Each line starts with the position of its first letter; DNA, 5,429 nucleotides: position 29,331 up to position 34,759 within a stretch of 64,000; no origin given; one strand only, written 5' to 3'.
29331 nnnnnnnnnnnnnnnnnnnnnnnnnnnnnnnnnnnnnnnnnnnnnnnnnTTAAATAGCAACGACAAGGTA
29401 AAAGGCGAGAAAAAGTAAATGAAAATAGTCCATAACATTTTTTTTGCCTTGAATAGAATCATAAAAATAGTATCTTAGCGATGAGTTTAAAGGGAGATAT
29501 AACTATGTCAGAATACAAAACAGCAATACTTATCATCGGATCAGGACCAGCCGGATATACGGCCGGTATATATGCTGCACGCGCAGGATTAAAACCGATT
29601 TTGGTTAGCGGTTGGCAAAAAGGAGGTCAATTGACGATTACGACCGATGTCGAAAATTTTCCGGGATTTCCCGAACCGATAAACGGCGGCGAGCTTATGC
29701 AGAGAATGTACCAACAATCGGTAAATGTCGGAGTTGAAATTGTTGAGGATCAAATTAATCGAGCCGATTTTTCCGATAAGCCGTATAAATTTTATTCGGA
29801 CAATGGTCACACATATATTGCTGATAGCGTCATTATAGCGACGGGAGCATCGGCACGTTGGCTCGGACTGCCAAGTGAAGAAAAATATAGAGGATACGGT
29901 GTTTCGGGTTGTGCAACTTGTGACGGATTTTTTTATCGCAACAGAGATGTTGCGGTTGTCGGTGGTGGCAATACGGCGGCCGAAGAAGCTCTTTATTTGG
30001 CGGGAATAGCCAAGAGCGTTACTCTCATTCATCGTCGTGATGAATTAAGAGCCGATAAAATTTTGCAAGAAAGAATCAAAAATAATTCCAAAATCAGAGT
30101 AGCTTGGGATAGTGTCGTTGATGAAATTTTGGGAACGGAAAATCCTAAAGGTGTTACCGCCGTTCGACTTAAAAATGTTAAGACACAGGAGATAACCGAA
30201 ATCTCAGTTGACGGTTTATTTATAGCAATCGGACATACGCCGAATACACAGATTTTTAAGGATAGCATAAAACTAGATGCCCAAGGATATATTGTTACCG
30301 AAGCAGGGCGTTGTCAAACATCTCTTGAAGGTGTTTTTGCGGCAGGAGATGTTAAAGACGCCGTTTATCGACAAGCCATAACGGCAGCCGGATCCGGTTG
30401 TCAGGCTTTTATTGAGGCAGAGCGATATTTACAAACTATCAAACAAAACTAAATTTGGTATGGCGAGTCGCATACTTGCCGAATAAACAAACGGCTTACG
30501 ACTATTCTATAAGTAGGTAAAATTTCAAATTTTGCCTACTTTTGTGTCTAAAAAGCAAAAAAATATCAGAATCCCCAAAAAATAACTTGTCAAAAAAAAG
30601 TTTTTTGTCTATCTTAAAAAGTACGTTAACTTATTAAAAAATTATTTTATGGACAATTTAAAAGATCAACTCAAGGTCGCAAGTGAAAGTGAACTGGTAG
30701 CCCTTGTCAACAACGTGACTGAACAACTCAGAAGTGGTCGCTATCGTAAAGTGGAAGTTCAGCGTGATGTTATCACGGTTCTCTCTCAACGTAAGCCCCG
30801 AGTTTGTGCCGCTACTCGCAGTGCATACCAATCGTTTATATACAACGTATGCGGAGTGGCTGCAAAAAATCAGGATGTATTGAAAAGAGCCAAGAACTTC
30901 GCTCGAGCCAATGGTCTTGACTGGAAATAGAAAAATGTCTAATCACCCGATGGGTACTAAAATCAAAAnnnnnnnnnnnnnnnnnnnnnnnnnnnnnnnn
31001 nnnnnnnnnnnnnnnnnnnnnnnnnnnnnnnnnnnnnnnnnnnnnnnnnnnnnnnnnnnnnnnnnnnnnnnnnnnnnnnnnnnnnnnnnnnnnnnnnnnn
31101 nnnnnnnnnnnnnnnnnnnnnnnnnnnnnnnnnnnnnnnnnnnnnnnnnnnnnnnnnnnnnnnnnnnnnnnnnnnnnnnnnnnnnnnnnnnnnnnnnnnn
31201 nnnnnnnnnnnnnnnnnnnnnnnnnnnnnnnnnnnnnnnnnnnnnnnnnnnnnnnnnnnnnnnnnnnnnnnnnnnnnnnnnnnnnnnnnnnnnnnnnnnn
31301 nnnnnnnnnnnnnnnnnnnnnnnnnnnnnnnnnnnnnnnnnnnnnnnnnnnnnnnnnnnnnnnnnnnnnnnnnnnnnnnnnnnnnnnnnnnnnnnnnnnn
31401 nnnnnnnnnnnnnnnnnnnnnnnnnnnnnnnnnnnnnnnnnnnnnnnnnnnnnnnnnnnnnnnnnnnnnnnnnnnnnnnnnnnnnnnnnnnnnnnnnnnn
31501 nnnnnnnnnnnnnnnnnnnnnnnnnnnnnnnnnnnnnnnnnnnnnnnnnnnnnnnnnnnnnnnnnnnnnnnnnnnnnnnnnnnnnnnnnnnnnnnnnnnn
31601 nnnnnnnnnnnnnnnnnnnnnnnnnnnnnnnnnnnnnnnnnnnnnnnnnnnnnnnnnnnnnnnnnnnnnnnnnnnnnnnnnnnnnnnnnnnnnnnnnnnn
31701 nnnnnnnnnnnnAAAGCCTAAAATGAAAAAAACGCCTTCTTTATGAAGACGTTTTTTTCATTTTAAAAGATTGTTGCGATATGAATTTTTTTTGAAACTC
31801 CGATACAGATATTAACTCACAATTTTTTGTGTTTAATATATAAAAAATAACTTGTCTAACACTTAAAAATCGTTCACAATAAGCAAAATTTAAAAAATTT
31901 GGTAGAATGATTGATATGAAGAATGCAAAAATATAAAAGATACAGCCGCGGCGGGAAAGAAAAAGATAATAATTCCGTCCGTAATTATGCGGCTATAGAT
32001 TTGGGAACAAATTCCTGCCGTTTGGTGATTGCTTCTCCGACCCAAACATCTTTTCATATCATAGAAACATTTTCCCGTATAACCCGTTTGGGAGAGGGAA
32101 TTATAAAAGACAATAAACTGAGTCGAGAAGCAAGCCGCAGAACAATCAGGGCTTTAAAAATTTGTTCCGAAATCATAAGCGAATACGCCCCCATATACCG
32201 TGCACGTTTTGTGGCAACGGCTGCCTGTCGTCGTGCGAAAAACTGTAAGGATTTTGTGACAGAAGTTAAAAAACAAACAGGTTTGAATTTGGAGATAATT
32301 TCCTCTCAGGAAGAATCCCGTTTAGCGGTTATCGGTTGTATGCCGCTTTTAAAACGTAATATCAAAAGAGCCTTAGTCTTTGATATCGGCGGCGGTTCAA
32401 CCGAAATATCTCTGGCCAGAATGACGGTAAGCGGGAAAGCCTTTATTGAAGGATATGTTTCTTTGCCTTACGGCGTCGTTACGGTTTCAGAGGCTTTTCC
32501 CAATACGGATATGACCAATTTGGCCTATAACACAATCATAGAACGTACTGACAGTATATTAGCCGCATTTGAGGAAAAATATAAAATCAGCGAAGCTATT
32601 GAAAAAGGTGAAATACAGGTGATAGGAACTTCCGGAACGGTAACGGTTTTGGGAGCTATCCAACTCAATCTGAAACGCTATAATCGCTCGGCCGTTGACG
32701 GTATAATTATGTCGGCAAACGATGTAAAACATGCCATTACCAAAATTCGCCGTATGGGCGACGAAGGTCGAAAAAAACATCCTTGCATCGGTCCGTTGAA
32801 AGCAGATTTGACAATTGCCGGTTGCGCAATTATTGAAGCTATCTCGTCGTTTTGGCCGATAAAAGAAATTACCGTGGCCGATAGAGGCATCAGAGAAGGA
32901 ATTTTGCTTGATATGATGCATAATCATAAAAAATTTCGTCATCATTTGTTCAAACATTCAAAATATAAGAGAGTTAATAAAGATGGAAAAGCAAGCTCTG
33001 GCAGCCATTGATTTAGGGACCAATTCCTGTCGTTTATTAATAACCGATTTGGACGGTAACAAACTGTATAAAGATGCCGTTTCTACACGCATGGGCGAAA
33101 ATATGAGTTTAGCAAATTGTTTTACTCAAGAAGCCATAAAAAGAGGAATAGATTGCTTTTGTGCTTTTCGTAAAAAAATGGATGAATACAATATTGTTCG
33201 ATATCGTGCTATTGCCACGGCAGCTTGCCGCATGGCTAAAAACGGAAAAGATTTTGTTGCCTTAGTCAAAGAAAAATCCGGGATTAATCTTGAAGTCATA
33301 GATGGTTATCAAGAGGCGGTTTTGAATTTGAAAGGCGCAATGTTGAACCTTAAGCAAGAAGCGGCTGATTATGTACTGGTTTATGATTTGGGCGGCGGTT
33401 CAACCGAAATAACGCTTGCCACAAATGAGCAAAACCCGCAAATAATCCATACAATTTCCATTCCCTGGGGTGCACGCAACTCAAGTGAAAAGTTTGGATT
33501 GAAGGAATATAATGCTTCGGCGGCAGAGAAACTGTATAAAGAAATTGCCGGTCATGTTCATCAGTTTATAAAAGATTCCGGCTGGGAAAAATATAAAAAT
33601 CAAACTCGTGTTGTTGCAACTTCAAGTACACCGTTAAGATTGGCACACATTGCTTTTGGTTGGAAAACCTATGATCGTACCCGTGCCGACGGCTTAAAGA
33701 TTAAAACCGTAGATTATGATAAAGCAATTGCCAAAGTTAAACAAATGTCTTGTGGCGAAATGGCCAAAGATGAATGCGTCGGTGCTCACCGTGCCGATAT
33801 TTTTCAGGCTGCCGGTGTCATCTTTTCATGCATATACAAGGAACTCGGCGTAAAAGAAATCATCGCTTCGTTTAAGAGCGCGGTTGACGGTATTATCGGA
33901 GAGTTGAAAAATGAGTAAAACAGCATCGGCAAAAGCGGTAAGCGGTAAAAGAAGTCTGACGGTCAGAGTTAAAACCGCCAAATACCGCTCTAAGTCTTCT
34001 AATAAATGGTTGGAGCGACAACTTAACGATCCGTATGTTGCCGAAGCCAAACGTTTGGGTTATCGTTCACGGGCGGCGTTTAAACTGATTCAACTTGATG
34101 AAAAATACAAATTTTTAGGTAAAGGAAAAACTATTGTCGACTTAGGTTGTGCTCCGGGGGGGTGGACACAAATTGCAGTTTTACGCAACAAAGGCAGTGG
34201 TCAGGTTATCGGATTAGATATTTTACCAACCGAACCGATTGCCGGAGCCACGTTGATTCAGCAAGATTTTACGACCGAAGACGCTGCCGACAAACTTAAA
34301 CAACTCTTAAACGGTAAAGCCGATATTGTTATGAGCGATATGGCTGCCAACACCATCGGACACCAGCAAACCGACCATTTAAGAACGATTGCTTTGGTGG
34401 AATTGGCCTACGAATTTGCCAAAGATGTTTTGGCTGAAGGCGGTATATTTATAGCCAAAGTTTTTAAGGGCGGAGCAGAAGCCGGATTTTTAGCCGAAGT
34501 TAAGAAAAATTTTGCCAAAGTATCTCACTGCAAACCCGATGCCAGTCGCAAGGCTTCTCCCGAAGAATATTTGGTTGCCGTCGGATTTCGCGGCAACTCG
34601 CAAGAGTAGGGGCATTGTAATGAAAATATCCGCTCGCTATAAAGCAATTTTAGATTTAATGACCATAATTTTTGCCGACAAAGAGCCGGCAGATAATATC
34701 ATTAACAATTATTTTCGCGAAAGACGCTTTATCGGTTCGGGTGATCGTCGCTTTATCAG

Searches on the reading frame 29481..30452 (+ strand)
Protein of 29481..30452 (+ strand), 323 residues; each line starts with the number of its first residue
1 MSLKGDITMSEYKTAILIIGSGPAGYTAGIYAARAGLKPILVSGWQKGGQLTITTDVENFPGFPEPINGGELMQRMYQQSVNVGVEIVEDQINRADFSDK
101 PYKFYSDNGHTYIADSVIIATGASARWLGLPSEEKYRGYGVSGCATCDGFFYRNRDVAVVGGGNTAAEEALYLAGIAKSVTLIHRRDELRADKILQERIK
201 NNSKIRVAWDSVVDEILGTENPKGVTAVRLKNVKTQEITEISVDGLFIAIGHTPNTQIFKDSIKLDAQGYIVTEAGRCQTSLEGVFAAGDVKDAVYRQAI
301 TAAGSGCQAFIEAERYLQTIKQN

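Call 58: search_protein_families(library=pfam, proteins=[window:29481-30452:+], max_evalue=0.00001)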
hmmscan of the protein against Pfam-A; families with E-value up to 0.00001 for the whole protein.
window:29481-30452:+ (323 aa): 5 families
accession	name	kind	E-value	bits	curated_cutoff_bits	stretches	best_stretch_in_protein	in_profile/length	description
PF07992.20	Pyr_redox_2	-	4.3e-52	177.8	26.1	1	15-306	2-291/291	Pyridine nucleotide-disulphide oxidoreductase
PF13738.12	Pyr_redox_3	-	1.7e-19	70.7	30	1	99-289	111-305/305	Pyridine nucleotide-disulphide oxidoreductase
PF00070.33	Pyr_redox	-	2.7e-16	60.3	22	1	157-231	2-80/82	Pyridine nucleotide-disulphide oxidoreductase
PF12831.13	FAD_oxidored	-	1e-06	28.8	27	0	16-54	2-41/416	FAD dependent oxidoreductase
PF01266.30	DAO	-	2.5e-06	27.7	27.9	0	67-129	146-209/353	FAD dependent oxidoreductase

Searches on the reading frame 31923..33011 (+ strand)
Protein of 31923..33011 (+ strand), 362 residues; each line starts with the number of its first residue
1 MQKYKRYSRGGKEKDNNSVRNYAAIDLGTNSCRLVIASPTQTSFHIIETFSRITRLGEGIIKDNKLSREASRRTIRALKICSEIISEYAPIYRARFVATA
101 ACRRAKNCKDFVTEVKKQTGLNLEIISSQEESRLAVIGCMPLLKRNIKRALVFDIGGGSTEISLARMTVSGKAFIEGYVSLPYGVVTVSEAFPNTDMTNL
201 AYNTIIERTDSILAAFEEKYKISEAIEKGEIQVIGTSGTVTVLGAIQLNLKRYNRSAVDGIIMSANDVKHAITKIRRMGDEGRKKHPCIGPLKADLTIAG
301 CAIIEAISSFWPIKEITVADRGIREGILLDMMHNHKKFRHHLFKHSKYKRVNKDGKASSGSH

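Call 58: search_protein_families(library=pfam, proteins=[window:31923-33011:+], max_evalue=0.00001)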
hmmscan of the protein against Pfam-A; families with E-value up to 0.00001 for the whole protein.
window:31923-33011:+ (362 aa): 1 family
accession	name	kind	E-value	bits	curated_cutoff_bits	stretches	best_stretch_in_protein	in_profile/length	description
PF02541.22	Ppx-GppA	-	1.9e-47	162.5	27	1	35-335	1-285/285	Ppx/GppA phosphatase family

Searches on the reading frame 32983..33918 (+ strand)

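Call 58: search_protein_families(library=pfam, proteins=[window:32983-33918:+], max_evalue=0.00001)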
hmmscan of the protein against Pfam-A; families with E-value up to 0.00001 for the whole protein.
window:32983-33918:+ (311 aa): 1 family
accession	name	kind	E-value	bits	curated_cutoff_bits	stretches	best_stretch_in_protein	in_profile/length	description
PF02541.22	Ppx-GppA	-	1.1e-34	120.7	27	1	28-304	13-277/285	Ppx/GppA phosphatase family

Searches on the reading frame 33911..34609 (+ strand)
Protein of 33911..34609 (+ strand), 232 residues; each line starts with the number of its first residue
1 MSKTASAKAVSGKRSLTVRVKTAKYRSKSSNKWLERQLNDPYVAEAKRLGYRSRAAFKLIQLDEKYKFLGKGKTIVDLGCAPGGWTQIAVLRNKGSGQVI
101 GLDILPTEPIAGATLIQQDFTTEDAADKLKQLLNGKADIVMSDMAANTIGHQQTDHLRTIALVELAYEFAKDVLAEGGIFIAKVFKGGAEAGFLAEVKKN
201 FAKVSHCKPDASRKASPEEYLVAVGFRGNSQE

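Call 58: search_protein_families(library=pfam, proteins=[window:33911-34609:+], max_evalue=0.00001)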
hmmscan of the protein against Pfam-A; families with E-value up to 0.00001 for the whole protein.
window:33911-34609:+ (232 aa): 2 families
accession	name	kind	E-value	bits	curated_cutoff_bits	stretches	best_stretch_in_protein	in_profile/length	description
PF01728.25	FtsJ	-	2.7e-57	194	24.1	1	51-226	1-181/181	FtsJ-like methyltransferase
PF13847.12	Methyltransf_31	-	1.7e-07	31.5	27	1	71-204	3-129/145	Methyltransferase domain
